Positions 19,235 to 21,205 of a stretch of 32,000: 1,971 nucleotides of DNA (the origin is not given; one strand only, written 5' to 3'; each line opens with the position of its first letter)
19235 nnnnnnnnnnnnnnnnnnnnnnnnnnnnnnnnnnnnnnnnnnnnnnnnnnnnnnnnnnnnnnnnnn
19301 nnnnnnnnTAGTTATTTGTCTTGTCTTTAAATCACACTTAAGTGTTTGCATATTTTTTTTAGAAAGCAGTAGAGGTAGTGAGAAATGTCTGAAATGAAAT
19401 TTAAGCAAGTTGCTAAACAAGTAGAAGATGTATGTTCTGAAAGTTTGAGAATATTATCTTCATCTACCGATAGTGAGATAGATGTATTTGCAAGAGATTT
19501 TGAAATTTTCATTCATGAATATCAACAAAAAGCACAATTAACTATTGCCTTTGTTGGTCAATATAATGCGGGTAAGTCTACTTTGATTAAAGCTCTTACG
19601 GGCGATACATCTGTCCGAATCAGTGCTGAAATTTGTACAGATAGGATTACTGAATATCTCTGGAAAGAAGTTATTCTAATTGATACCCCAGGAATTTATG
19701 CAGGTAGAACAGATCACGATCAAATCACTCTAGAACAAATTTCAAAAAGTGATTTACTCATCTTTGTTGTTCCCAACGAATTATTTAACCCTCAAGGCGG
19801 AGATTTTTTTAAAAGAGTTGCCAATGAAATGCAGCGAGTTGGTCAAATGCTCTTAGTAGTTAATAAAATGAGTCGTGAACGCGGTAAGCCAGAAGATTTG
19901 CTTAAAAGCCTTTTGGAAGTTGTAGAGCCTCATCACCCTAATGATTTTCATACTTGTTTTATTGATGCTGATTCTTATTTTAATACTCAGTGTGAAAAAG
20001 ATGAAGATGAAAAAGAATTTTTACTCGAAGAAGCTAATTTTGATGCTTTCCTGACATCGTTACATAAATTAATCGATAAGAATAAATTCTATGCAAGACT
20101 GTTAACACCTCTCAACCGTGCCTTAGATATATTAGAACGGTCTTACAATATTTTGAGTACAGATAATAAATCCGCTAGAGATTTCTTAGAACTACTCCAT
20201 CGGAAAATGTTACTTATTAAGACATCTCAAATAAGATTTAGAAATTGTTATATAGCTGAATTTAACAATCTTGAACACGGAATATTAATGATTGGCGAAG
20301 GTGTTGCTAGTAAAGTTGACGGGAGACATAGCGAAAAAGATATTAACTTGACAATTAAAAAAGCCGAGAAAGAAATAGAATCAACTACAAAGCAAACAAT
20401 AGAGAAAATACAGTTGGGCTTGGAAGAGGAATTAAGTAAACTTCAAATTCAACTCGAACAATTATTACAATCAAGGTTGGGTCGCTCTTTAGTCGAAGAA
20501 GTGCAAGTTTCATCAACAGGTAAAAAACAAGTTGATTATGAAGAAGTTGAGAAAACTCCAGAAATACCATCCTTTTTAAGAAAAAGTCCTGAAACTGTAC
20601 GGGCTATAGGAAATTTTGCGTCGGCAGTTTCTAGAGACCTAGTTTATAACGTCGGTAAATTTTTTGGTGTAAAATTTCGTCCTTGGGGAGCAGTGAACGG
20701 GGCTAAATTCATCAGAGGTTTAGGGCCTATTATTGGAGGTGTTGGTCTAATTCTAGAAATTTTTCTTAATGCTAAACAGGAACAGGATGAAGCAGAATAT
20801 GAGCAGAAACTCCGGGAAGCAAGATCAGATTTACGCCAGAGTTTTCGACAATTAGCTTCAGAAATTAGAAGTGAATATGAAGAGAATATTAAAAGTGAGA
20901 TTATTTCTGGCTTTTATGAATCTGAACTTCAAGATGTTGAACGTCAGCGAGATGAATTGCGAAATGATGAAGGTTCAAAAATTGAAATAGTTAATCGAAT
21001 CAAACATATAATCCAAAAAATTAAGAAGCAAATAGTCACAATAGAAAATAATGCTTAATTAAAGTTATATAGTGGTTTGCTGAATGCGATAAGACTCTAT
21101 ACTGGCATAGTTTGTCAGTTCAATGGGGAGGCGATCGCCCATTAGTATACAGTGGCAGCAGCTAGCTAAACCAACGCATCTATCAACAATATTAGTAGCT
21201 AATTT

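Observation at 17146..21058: Tandem membrane-anchored dynamin-like GTPase pair sitting between TA and R-M cassettes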

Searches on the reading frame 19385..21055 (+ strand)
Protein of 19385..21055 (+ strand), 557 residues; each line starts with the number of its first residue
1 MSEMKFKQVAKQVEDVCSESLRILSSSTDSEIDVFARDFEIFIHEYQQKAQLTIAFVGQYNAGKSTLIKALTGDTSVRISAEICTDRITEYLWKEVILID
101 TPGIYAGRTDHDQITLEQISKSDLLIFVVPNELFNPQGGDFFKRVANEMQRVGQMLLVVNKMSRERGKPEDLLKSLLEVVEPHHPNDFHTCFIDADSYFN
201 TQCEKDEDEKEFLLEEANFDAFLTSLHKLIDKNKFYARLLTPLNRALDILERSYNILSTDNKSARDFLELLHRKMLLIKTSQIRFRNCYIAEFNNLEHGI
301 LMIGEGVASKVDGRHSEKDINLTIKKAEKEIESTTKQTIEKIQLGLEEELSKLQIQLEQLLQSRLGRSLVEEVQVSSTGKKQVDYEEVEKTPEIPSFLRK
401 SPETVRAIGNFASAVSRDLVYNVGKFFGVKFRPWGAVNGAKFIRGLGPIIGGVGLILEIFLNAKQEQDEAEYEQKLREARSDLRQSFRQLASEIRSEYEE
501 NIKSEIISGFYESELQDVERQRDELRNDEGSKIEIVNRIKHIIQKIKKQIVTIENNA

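Call 3: search_protein_families(library=pfam, proteins=[window:19385-21055:+], max_evalue=1)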
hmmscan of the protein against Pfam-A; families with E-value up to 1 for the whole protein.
window:19385-21055:+ (557 aa): 11 families
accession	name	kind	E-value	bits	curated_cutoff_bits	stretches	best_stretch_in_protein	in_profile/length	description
PF01926.29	MMR_HSR1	-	2.7e-15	56.9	21.9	1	53-161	1-113/113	50S ribosome-binding GTPase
PF18709.6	DLP_helical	-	3.9e-11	43.3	25.5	1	373-526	196-328/340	Dynamin-like helical domain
PF00350.29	Dynamin_N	-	5.7e-11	43.2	27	2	54-90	1-37/168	Dynamin family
PF02421.24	FeoB_N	-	3.5e-06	27.1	27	1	53-125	2-82/156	Ferrous iron transport protein B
PF03193.22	RsgA_GTPase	-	0.0041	17.4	30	1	52-104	107-168/174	RsgA GTPase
PF00009.33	GTP_EFTU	-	0.0043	17.1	26.5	1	52-77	4-29/188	Elongation factor Tu GTP binding domain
PF09439.16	SRPRB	-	0.01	15.7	25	1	51-146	3-100/178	Signal recognition particle receptor beta subunit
PF10662.15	PduV-EutP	-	0.03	14.6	21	1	54-114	4-56/143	Ethanolamine utilisation - propanediol utilisation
PF00005.33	ABC_tran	-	0.13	13.3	25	1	52-77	12-37/137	ABC transporter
PF13555.12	AAA_29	-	0.18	12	27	1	53-71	24-42/61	P-loop containing region of AAA domain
PF17253.7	DUF5320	-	0.34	12.5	27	0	312-360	51-99/99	Family of unknown function (DUF5320)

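Call 4: search_protein_families(library=padloc, proteins=[window:19385-21055:+], max_evalue=1)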
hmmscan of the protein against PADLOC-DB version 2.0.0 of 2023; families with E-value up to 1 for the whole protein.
window:19385-21055:+ (557 aa): 5 families
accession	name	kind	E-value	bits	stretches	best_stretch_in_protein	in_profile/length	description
PDLC03839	LeoA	-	3.6e-112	374.3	1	3-553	7-554/559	-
PDLC03841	LeoBC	-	5.9e-27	93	2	26-163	50-190/601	-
PDLC03843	LeoC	-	0.00021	19.5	1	51-71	68-88/207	-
PDLC01515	Csx3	-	0.018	12.6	1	47-72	2-27/183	"CAS-I,CAS-III; associated"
PDLC04406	PDC-M09A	-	0.29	8.5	1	447-552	215-325/330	-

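Call 5: search_protein_families(library=ncbifam, proteins=[window:19385-21055:+], max_evalue=1)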
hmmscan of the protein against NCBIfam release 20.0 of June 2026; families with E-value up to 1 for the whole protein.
window:19385-21055:+ (557 aa): 27 families (the best 25 are shown)
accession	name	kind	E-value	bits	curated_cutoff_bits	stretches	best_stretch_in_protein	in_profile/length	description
NF041922.1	DLP_LeoA_gen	subfamily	3.8e-24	85.6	325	2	248-524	274-520/532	LeoA/HP0731 family dynamin-like GTPase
TIGR03594.1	GTPase_EngA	equivalog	1.7e-13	50.4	306.7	2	53-167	2-123/432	ribosome biogenesis GTPase Der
NF000908.1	PRK00089.1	equivalog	1e-10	41.4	237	1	53-167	5-125/291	GTPase Era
TIGR00436.1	era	equivalog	3.6e-09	36.4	116.25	1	53-207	2-158/270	GTPase Era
NF003255.0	PRK04213.1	equivalog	2.9e-08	33.3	164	1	46-104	4-62/204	GTP-binding protein EngB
TIGR03918.1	GTP_HydF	equivalog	3e-08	32.9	325.55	1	48-282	4-247/392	[FeFe] hydrogenase H-cluster maturation GTPase HydF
TIGR03598.1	GTPase_YsxC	equivalog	2.2e-07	30.8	124.45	1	44-106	11-77/186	ribosome biogenesis GTP-binding protein YihA/YsxC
TIGR00231.1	small_GTP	domain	1e-06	28.6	42.5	1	52-133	4-95/164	GTP-binding protein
TIGR03596.1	GTPase_YlqF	equivalog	2.5e-06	27.1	208.2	1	48-115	115-184/276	ribosome biogenesis GTPase YlqF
NF049994.1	slr1306_fam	domain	1.9e-05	23.4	490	1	44-163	101-204/470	slr1306 family protein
TIGR03156.1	GTP_HflX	equivalog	8.1e-05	21.7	216.75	1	47-164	185-313/351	GTPase HflX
NF002828.0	PRK03003.1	equivalog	0.0003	19.5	631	1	33-183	23-179/477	ribosome biogenesis GTPase Der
TIGR03597.1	GTPase_YqeH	equivalog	0.00034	19.9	297.4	1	38-108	144-219/361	ribosome biogenesis GTPase YqeH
NF007071.0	PRK09518.1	equivalog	0.002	16.7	953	1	33-165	252-392/706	bifunctional cytidylate kinase/GTPase Der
NF012011.0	PRK15467.1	equivalog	0.0034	17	258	1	54-128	4-71/159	ethanolamine utilization acetate kinase EutP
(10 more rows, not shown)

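Call 15: search_solved_structures(query=window:19385-21055:+, max_evalue=0.01, show_alignments=1)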
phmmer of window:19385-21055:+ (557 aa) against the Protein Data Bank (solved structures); distinct sequences matched with E-value up to 0.01: 14.
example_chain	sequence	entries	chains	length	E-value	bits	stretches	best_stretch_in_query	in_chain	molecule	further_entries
4dcs_A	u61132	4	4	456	5.2e-06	28.5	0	33-183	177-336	GTP-BINDING PROTEIN ENGA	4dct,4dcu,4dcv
2hjg_A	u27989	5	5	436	6.5e-06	28.2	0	33-183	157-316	GTP-binding protein engA | GTPase Der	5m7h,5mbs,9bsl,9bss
9bs0_W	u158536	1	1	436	2e-05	26.6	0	47-178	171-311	GTPase Der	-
3iev_A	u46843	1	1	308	2.9e-05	26.1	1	53-186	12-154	GTP-binding protein era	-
3r9w_A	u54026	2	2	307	3e-05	26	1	53-186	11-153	GTPase Era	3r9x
5dn8_A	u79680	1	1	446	0.00038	22.4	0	48-114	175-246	GTPase Der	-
7c1o_A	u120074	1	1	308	0.00042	22.3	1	53-186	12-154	GTPase Era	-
2cxx_A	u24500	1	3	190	0.00089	21.2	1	53-104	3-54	Probable GTP-binding protein engB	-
3k53_A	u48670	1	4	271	0.0012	20.7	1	53-178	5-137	Ferrous iron transport protein b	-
8pv1_Cd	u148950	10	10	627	0.0024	19.7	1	37-112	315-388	Nucleolar GTP-binding protein 2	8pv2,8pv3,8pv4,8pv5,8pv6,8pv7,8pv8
7am2_BU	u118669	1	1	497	0.0028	19.5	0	52-119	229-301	GTPase Der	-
1mky_A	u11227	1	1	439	0.0029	19.5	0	53-132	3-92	Probable GTP-binding protein engA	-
7of2_C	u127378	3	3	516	0.0087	17.9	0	52-128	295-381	Putative GTP-binding protein 6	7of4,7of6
8vkw_4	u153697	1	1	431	0.0092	17.8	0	53-163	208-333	GTPase HflX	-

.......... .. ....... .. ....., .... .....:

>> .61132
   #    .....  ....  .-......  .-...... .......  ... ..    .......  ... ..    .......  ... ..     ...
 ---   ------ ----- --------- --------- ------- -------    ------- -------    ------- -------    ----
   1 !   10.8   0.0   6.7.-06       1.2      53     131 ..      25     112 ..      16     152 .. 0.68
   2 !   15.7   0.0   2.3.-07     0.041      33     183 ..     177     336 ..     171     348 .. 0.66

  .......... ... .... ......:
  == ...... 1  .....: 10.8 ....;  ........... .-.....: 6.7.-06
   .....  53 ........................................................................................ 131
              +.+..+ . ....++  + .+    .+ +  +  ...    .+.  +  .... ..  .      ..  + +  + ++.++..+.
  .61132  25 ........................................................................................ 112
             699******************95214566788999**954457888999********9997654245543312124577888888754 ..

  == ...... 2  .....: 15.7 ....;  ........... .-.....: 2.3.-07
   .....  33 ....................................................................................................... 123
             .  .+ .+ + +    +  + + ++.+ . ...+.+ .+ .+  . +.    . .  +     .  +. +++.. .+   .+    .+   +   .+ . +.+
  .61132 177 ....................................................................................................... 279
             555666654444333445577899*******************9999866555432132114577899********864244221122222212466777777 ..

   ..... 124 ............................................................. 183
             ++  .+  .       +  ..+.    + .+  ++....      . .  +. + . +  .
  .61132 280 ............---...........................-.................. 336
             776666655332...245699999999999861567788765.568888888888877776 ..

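Call 31: find_homologous_proteins(query=window:19385-21055:+)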
Query window:19385-21055:+ (557 aa): 407 proteins with E <= 0.001 among 8000 candidates; the best 120 are listed.
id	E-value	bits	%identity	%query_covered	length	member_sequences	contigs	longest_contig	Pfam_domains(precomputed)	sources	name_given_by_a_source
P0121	0.0e+0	1091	89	99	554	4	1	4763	PF18709.7,PF01926.30,PF00350.30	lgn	-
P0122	0.0e+0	1080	88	99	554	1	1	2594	PF18709.7,PF01926.30,PF00350.30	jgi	-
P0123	0.0e+0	1052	86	100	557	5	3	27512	PF18709.7,PF01926.30,PF00350.30,PF02421.25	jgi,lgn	-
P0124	1.5e-298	1009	82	100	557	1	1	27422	PF18709.7,PF01926.30,PF00350.30,PF02421.25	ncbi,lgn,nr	ncbi:MAG: GTPase [Nostoc sp. EkiNYC01]|nr:GTPase [Nostoc sp. EkiNYC01]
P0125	7.7e-284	960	78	100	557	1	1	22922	PF18709.7,PF01926.30,PF00350.30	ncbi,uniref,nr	ncbi:GTPase [Anabaena azotica]|uniref:50S ribosome-binding GTPase n=1 Tax=Anabaena azotica FACHB-119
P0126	4.9e-263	891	83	88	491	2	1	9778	PF18709.7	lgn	-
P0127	2.2e-225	767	100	63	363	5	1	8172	PF01926.30,PF00350.30,PF02421.25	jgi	-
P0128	1.6e-208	712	59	99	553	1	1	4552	PF18709.7,PF01926.30,PF00350.30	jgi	jgi:GTPase Era involved in 16S rRNA processing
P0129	3.1e-207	707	58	99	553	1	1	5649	PF18709.7,PF01926.30,PF00350.30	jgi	jgi:GTPase Era involved in 16S rRNA processing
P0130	1.1e-206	706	59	99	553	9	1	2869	PF18709.7,PF01926.30,PF00350.30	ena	-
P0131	1.1e-206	705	58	99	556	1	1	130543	PF18709.7,PF01926.30,PF00350.30,PF02421.25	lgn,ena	-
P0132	3.4e-206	704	56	100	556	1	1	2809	PF18709.7,PF01926.30,PF00350.30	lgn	-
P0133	1.2e-205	702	57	99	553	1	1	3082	PF18709.7,PF01926.30,PF00350.30,PF02421.25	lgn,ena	-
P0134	2.1e-204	698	57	99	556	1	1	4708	PF18709.7,PF01926.30,PF00350.30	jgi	-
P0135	4.4e-204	697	57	99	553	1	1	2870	PF18709.7,PF01926.30,PF00350.30,PF02421.25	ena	-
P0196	2.4e-171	589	48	100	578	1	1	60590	PF18709.7,PF01926.30,PF00350.30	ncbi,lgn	ncbi:MAG: LeoA/HP0731 family dynamin-like GTPase [Bacillus sp. (in: firmicutes)]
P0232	1.0e-161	557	82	57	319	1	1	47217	PF18709.7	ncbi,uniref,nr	ncbi:hypothetical protein F7734_34210 [Scytonema sp. UIC 10036]|uniref:LeoA/HP0731 family dynamin-li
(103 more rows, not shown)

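Call 69: search_solved_structures(query=A2, max_evalue=0.01)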
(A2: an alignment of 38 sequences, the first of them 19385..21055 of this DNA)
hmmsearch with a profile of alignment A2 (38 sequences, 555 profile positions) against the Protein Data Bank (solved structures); distinct sequences matched with E-value up to 0.01: 45.
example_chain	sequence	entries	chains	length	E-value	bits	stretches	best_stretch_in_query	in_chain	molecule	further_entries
4dcs_A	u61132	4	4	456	5.4e-07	31.6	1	34-105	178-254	GTP-BINDING PROTEIN ENGA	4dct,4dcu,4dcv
2hjg_A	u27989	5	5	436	6.1e-07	31.4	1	34-105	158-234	GTP-binding protein engA | GTPase Der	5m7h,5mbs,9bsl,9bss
9bs0_W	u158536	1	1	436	8e-07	31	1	35-104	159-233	GTPase Der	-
2wjj_A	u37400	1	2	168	6.4e-06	28.1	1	53-130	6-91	FERROUS IRON TRANSPORT PROTEIN B HOMOLOG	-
2wjh_A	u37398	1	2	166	6.6e-06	28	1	53-130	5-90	FERROUS IRON TRANSPORT PROTEIN B HOMOLOG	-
2wjg_A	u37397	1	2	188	6.6e-06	28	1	52-129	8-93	FERROUS IRON TRANSPORT PROTEIN B HOMOLOG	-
2wji_A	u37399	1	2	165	6.6e-06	28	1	53-130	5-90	FERROUS IRON TRANSPORT PROTEIN B HOMOLOG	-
5dn8_A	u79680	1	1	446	1.1e-05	27.2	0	46-105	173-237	GTPase Der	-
1mky_A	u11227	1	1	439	1.2e-05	27.2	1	53-130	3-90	Probable GTP-binding protein engA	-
3iev_A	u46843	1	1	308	2.1e-05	26.3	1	53-171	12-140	GTP-binding protein era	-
3r9w_A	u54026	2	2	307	2.2e-05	26.3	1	53-171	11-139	GTPase Era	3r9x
7uqz_m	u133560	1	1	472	2.3e-05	26.2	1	35-105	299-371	Nucleolar GTP-binding protein 2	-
3jct_m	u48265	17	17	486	2.4e-05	26.2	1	35-105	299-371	Nucleolar GTP-binding protein 2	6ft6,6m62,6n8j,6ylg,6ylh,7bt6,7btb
7ug6_m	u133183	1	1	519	2.7e-05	26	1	35-105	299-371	Nucleolar GTP-binding protein 2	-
8pv1_Cd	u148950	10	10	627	4e-05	25.4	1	35-112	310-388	Nucleolar GTP-binding protein 2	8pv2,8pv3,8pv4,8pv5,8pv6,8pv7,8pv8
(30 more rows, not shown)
